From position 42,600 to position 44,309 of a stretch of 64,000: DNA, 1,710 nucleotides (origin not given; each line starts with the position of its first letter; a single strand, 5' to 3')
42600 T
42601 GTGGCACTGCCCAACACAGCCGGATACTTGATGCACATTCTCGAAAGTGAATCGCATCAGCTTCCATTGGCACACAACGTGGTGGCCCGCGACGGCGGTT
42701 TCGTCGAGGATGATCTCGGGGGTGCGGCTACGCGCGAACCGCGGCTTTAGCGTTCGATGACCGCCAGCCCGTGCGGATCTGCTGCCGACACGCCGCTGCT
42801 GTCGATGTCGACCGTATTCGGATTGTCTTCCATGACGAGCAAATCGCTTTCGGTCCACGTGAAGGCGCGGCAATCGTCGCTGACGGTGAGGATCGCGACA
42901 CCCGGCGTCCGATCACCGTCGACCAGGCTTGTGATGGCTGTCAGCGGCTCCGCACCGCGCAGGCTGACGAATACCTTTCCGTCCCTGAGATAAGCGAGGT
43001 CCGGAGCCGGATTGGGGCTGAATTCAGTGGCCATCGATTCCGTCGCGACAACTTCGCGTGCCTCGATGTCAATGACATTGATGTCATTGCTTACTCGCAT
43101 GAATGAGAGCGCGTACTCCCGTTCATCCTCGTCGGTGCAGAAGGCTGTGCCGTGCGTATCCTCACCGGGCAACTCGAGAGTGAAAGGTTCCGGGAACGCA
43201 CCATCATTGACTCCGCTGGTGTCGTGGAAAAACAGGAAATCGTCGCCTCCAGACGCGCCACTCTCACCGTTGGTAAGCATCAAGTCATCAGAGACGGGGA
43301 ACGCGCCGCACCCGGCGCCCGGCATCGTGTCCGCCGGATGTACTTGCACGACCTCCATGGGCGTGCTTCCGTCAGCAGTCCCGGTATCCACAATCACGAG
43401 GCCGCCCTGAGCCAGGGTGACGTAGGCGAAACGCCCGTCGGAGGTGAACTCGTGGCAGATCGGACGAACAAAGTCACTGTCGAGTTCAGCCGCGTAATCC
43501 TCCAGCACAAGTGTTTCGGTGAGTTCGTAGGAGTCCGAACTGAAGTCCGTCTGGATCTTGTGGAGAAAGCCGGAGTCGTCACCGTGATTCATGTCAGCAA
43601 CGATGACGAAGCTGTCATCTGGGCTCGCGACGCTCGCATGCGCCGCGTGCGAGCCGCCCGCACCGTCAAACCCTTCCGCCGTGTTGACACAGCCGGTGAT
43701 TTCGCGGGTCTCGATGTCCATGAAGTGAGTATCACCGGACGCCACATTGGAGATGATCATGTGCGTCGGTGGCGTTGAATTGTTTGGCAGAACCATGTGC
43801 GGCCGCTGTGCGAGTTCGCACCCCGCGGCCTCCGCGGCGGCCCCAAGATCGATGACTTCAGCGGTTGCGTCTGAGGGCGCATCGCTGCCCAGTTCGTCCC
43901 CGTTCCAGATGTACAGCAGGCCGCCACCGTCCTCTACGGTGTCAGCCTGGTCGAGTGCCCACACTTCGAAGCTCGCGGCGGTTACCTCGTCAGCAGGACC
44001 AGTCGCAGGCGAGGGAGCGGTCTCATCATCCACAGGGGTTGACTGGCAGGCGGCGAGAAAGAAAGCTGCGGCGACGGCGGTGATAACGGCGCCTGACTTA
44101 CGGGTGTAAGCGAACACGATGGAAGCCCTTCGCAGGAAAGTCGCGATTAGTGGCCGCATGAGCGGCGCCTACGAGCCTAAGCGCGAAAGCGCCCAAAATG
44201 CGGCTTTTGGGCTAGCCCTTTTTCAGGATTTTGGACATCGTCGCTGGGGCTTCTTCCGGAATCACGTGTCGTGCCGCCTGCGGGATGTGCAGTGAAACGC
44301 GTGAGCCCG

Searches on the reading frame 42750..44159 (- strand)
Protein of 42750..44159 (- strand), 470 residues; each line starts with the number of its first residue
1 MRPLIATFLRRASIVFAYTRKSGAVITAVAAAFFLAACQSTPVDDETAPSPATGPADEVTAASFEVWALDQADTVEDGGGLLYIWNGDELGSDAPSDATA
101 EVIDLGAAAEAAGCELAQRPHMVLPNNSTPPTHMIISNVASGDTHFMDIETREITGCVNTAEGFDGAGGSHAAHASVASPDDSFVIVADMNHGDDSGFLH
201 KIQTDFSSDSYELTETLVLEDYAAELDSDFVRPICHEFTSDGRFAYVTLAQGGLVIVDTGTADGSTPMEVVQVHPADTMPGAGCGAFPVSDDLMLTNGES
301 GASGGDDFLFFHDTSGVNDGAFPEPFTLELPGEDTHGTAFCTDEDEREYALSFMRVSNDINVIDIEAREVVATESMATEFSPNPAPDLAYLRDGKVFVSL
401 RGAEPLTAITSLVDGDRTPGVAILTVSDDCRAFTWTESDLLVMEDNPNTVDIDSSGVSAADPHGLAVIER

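Call 5: search_protein_families(library=pfam, proteins=[window:42750-44159:-], max_evalue=0.01)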
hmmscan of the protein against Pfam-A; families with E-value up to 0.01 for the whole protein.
window:42750-44159:- (470 aa): 0 families

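Call 6: search_protein_families(library=ncbifam, proteins=[window:42750-44159:-], max_evalue=0.01)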
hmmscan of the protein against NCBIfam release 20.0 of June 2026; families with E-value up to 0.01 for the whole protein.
window:42750-44159:- (470 aa): 0 families

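Call 7: find_homologous_proteins(query=window:42750-44159:-)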
Query window:42750-44159:- (470 aa): 169 proteins with E <= 0.001 among 8000 candidates; the best 120 are listed.
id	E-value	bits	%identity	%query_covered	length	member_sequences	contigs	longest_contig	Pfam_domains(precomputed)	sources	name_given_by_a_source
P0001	2.5e-288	974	91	100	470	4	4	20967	-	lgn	-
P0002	4.5e-196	670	66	97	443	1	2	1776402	-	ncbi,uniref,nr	ncbi:hypothetical protein IEU95_12470 [Hoyosella rhizosphaerae]|uniref:Uncharacterized protein n=1 T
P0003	3.4e-174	598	62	87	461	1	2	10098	-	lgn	-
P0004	9.4e-149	514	56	87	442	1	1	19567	-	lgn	-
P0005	1.6e-148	513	56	87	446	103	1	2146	-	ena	-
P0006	1.3e-147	510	56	87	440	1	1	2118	-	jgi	-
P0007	8.2e-147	508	56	87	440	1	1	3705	-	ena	-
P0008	8.5e-147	508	56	87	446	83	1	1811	-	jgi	-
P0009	9.9e-147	508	55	87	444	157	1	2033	-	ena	-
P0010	1.5e-146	507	55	87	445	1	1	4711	-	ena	-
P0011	1.7e-146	507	55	87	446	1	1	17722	-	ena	-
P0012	2.2e-146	506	56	87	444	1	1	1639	-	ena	-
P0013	4.6e-146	505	55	87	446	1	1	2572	-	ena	-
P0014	6.9e-146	505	55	87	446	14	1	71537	-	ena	-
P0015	7.1e-146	505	54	87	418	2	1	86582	-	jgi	jgi:hypothetical protein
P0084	7.2e-141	488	53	87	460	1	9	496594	-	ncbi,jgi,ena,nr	ncbi:MAG: hypothetical protein MK028_04520 [Dehalococcoidia bacterium]|nr:hypothetical protein [Chlo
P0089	1.3e-140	487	52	96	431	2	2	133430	-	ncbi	-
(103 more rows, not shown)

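Call 8: find_encoding_contigs(protein=P0002, flank=10000, max_places=3)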
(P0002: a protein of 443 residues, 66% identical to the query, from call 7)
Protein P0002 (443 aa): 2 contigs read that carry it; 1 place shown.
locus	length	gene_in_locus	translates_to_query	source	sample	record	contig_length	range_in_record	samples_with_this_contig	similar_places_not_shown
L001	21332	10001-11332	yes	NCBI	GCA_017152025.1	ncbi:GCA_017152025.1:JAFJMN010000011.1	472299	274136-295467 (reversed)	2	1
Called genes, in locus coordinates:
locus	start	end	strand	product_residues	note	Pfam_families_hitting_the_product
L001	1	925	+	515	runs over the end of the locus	PF00672:HAMP, PF00211:Guanylate_cyc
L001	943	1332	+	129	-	PF11255:DUF3054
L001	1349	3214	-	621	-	PF03717:PBP_dimer, PF00905:Transpeptidase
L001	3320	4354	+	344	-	-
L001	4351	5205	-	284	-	PF00975:Thioesterase (weak), PF01738:DLH (faint), PF02129:Peptidase_S15 (weak), PF12146:Hydrolase_4, PF20408:Abhydrolase_11 (weak), PF00561:Abhydrolase_1, PF12697:Abhydrolase_6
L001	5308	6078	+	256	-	PF02678:Pirin, PF17954:Pirin_C_2 (weak)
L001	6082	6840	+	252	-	PF01182:Glucosamine_iso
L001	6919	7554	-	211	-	PF01209:Ubie_methyltran, PF01135:PCMT, PF13489:Methyltransf_23, PF13847:Methyltransf_31, PF08241:Methyltransf_11, PF08242:Methyltransf_12, PF13649:Methyltransf_25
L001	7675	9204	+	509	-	PF01262:AlaDh_PNT_C (faint), PF01134:GIDA (weak), PF01266:DAO (faint), PF07992:Pyr_redox_2, PF12831:FAD_oxidored (weak), PF13738:Pyr_redox_3 (weak), PF00070:Pyr_redox, PF02852:Pyr_redox_dim, +2 more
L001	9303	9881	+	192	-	-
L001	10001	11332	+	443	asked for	-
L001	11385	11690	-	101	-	-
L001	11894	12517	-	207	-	PF01066:CDP-OH_P_transf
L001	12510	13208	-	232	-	PF09335:VTT_dom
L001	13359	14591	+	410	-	PF13416:SBP_bac_8, PF01547:SBP_bac_1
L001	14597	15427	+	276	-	PF00528:BPD_transp_1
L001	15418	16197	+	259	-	PF00528:BPD_transp_1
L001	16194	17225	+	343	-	PF00005:ABC_tran, PF13304:AAA_21 (weak)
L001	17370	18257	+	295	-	-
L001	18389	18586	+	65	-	-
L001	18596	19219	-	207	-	PF09335:VTT_dom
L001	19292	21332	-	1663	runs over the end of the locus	PF12458:DUF3686, PF13401:AAA_22 (faint), PF25472:DUF7902, PF07728:AAA_5 (weak), PF00004:AAA (weak)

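Call 9: find_encoding_contigs(protein=P0001, flank=10000, max_places=4)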
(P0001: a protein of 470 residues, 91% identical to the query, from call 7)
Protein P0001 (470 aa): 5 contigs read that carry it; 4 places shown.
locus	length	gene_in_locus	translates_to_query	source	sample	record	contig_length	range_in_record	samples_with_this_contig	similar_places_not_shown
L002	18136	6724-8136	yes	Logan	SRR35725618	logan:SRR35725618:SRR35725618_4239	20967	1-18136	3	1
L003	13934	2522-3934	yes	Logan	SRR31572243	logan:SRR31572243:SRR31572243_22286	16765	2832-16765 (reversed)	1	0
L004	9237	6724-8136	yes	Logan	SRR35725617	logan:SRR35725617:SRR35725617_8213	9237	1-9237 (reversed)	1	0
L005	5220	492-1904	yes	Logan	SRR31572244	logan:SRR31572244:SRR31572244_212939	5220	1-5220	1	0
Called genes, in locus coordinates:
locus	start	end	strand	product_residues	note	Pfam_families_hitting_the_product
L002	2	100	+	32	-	?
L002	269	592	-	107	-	PF00462:Glutaredoxin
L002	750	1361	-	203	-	PF01066:CDP-OH_P_transf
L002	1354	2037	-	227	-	PF09335:VTT_dom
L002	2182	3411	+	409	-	PF01547:SBP_bac_1 (weak), PF13416:SBP_bac_8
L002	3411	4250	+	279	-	PF00528:BPD_transp_1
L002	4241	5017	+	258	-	PF00528:BPD_transp_1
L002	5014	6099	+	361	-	PF00005:ABC_tran, PF13304:AAA_21 (weak), PF08402:TOBE_2 (weak)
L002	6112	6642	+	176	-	PF08534:Redoxin, PF00578:AhpC-TSA, PF13911:AhpC-TSA_2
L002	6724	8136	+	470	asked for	-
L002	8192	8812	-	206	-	PF09335:VTT_dom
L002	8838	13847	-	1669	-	PF12458:DUF3686, PF25472:DUF7902, PF07728:AAA_5 (faint), PF13401:AAA_22 (faint), PF00004:AAA (weak)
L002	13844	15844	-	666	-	-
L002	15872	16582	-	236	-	-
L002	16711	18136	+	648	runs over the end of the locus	PF05649:Peptidase_M13_N, PF01431:Peptidase_M13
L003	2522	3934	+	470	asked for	-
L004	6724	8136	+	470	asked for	-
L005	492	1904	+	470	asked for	-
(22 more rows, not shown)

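Call 10: find_encoding_contigs(protein=P0084, flank=10000, max_places=4)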
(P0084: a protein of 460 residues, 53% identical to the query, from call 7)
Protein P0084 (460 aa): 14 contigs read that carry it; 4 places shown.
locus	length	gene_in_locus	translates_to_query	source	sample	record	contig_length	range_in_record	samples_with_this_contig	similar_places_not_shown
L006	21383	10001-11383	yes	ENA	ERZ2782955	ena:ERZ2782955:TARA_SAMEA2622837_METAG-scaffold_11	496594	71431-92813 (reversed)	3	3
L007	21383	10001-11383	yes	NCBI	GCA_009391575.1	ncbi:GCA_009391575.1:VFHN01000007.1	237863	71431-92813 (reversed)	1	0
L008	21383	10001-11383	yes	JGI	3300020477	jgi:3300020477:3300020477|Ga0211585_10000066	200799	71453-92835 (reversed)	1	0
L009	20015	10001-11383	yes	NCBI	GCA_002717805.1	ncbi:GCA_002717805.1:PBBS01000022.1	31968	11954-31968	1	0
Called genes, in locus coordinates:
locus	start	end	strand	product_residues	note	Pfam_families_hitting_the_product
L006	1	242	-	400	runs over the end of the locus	PF00009:GTP_EFTU, PF03144:GTP_EFTU_D2, PF03143:GTP_EFTU_D3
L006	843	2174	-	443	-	PF01266:DAO (weak), PF01593:Amino_oxidase, PF03486:HI0933_like (faint), PF13450:NAD_binding_8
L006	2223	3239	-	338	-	PF03706:LPG_synthase_TM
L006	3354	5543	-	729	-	PF02366:PMT, PF13231:PMT_2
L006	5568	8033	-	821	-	PF10060:DUF2298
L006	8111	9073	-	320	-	PF02881:SRP54_N, PF13401:AAA_22 (faint), PF00448:SRP54, PF13604:AAA_30 (weak)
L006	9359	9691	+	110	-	-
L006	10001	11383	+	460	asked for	-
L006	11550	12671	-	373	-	PF01266:DAO, PF02558:ApbA (weak), PF07992:Pyr_redox_2 (faint), PF13450:NAD_binding_8 (weak)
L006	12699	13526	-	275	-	PF04264:YceI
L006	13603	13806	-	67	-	PF04945:YHS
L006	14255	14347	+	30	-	-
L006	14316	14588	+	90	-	PF00076:RRM_1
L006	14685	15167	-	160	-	PF05656:DUF805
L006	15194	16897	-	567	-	PF06271:RDD, PF05057:DUF676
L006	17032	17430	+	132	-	PF01152:Bac_globin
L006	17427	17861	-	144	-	PF04075:F420H2_quin_red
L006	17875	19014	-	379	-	PF01738:DLH (faint), PF20434:BD-FAE (faint), PF00326:Peptidase_S9 (weak)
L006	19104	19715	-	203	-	PF02674:Colicin_V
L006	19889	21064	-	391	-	PF02646:RmuC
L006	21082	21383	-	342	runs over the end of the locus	PF03601:Cons_hypoth698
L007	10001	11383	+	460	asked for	-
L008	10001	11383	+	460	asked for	-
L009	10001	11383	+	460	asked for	-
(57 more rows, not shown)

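Call 16: search_solved_structures(query=A1, max_evalue=10, show_alignments=2)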
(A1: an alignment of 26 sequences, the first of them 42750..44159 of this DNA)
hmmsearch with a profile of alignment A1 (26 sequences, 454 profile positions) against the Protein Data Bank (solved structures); distinct sequences matched with E-value up to 10: 2.
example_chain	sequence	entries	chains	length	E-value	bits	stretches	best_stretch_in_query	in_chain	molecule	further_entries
6dzi_W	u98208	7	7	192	0.047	15.3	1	353-452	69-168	50S ribosomal protein L25 | Large ribosomal subunit protein bL25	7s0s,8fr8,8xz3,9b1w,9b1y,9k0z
5o60_W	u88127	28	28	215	0.061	15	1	353-452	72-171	50S ribosomal protein L25 | Large ribosomal subunit protein bL25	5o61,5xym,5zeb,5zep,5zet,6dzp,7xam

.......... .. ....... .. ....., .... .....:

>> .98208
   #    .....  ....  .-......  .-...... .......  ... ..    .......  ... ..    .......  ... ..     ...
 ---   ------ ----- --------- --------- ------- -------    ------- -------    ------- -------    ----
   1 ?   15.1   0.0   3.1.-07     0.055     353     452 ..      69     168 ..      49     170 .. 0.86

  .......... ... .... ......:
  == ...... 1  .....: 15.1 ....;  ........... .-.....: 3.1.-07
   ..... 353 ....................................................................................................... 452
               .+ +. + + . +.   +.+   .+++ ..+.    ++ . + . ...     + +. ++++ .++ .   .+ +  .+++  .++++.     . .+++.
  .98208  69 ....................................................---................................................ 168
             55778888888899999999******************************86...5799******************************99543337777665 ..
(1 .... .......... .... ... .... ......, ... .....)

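Call 26: search_protein_representatives(alignment_id=A1)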
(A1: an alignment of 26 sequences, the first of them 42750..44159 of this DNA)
Query: 26 sequences, 454 profile positions. Proteins with E-value up to 0.001 (for the whole library): 496; up to 1e-10: 253; up to 1e-30: 66. The best 150 are listed.
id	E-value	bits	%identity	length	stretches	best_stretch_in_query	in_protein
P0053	9.4e-245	828.6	-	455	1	1-454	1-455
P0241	1.1e-159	548.2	-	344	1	103-454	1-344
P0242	7.8e-159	545.4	-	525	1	35-453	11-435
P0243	7.3e-151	519.1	-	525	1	35-452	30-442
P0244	3.5e-147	507.0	-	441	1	34-454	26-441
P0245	1.0e-104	367.0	-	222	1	231-454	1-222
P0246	5.0e-90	318.6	-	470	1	42-428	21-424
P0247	1.0e-85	304.4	-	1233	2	16-419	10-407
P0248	1.8e-78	280.5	-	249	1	35-272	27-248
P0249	1.2e-67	244.8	-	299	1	34-183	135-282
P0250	9.9e-65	235.2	-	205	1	251-454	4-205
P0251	2.0e-59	217.7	-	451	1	28-452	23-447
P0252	1.4e-58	214.9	-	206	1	29-202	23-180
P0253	4.4e-56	206.7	-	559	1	38-414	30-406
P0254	1.3e-55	205.2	-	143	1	1-150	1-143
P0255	1.3e-55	205.1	-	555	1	18-417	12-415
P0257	1.7e-53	198.2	-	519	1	31-416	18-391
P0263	3.5e-49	183.9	-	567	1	38-451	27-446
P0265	7.5e-49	182.8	-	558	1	42-413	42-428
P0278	4.9e-41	157.1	-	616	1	39-451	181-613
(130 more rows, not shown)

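Call 27: predict_structure(alignment_id=A1)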
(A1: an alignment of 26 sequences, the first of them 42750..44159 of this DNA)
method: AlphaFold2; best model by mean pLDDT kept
length: 470 residues; sequences in the alignment: 26
mean_pLDDT: 85.2   pTM: 0.82
mean pLDDT of the five models: 85.2, 84.9, 84.8, 83.3, 83.1
residues with pLDDT >= 90: 324; 70-90: 70; 50-70: 19; < 50: 57
segments of 3 or more residues with pLDDT < 50: 1-25, 31-60
pLDDT, mean of each block of 10 residues (from residue 1): 34 32 46 42 35 35 88 90 94 88 96 94 95 96 96 97 92 96 98 92 98 98 92 95 95 95 98 90 82 89 72 95 94 88 96 93 97 96 93 94 73 85 96 96 90 88 92
secondary structure, 60 per line:
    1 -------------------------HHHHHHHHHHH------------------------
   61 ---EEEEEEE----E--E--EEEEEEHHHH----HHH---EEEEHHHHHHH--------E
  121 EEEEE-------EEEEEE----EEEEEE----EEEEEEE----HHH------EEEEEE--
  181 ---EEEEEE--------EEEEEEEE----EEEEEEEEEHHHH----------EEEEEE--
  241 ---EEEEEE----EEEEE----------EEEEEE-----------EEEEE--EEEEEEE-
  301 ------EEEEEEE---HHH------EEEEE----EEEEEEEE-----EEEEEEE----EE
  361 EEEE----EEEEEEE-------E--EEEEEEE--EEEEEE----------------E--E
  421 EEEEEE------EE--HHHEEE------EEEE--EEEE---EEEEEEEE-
elements in order: H26-36 E64-70 E81-86 H87-90 E101-104 H105-111 E120-125 E133-138 E143-148 E153-159 E173-178 E184-189 E198-205 E210-218 H219-222 E233-238 E244-249 E254-258 E269-274 E286-290 E293-299 E307-313 E326-330 E335-342 E348-354 E359-364 E369-375 E386-392 E395-400 E420-426 E440-442 E449-452 E455-458 E462-469

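Call 30: find_encoding_contigs(protein=P0003, flank=10000, max_places=2)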
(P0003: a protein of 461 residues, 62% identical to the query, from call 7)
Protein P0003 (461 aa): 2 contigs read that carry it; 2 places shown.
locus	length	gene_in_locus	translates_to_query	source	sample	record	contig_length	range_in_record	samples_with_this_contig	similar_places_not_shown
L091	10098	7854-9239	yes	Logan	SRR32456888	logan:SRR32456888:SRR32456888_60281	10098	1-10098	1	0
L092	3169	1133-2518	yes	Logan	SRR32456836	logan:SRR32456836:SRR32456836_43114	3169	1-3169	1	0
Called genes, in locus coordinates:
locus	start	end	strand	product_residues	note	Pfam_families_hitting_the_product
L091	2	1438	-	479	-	?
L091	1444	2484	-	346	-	PF02779:Transket_pyr, PF02780:Transketolase_C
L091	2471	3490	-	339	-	PF00676:E1_dh, PF02775:TPP_enzyme_C (weak)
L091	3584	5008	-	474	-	PF01425:Amidase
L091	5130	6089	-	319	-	PF00389:2-Hacid_dh, PF02826:2-Hacid_dh_C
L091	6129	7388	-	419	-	PF00155:Aminotran_1_2, PF00266:Aminotran_5, PF01053:Cys_Met_Meta_PP (faint), PF01041:DegT_DnrJ_EryC1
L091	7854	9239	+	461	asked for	-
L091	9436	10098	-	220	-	?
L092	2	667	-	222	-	?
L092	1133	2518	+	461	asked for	-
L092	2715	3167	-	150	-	?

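Call 31: find_encoding_contigs(protein=P0089, flank=10000, max_places=2)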
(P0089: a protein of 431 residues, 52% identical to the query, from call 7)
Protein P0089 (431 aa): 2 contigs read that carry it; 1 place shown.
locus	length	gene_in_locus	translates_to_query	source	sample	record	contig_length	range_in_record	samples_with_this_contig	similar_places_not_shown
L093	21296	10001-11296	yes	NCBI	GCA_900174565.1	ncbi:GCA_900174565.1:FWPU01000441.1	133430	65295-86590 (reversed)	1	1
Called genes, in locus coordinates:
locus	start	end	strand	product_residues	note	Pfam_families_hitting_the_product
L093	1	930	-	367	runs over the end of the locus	PF04055:Radical_SAM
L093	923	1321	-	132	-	PF01592:NifU_N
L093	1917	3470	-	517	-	PF13183:Fer4_8 (faint), PF12838:Fer4_7, PF00037:Fer4, PF12837:Fer4_6, PF12838:Fer4_7, PF13187:Fer4_9, PF13237:Fer4_10 (weak), PF14697:Fer4_21, +5 more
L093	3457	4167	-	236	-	PF02613:Nitrate_red_del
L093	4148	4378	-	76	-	-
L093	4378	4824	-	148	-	-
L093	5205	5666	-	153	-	PF03916:NrfD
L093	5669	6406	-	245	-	PF00037:Fer4 (weak), PF12797:Fer4_2 (weak), PF12838:Fer4_7 (weak), PF13247:Fer4_11, PF00037:Fer4 (weak), PF12797:Fer4_2 (weak), PF12837:Fer4_6 (weak), PF13187:Fer4_9 (weak), +5 more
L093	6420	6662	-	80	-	-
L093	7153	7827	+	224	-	PF00027:cNMP_binding, PF13545:HTH_Crp_2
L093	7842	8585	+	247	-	PF03061:4HBT (weak)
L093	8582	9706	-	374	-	PF00266:Aminotran_5, PF01041:DegT_DnrJ_EryC1, PF01212:Beta_elim_lyase (weak)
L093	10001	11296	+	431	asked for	-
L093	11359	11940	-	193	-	PF00581:Rhodanese, PF11127:YgaP-like_TM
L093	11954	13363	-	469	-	PF00753:Lactamase_B, PF00581:Rhodanese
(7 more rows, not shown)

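Call 32: find_encoding_contigs(protein=P0015, flank=10000, max_places=2)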
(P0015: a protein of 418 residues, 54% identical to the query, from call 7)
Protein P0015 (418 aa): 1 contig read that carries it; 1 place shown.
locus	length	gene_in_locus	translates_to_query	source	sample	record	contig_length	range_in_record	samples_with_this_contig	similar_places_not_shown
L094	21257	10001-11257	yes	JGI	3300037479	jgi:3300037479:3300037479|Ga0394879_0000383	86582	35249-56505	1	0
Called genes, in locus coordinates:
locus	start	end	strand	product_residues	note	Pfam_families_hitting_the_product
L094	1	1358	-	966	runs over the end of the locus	PF04465:DUF499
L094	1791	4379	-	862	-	PF01555:N6_N4_Mtase (faint), PF01170:UPF0020 (faint), PF02086:MethyltransfD12 (faint)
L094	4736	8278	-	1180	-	PF04851:ResIII, PF00176:SNF2-rel_dom, PF00270:DEAD, PF00271:Helicase_C, PF13020:NOV_C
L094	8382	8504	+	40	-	-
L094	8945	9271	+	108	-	PF04143:Sulf_transp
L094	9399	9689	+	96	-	PF20398:DUF6691 (weak)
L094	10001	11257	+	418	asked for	-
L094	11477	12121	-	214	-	PF05685:Uma2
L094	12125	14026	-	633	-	PF01134:GIDA, PF07992:Pyr_redox_2 (weak), PF12831:FAD_oxidored (weak), PF21680:GIDA_C_1st, PF13932:SAM_GIDA_C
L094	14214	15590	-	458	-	PF10396:TrmE_N, PF00350:Dynamin_N (faint), PF12631:MnmE_helical, PF01926:MMR_HSR1, PF02421:FeoB_N, PF04548:AIG1 (weak)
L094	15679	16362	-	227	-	PF14804:Jag_N, PF13083:KH_KhpA-B, PF01424:R3H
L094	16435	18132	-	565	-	PF14849:YidC_periplas, PF02096:60KD_IMP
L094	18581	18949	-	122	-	PF00825:Ribonuclease_P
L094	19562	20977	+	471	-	PF11638:DnaA_N, PF00308:Bac_DnaA, PF01695:IstB_IS21, PF22688:Hda_lid (faint), PF08299:Bac_DnaA_C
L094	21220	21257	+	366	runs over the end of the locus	PF00712:DNA_pol3_beta, PF02767:DNA_pol3_beta_2, PF02768:DNA_pol3_beta_3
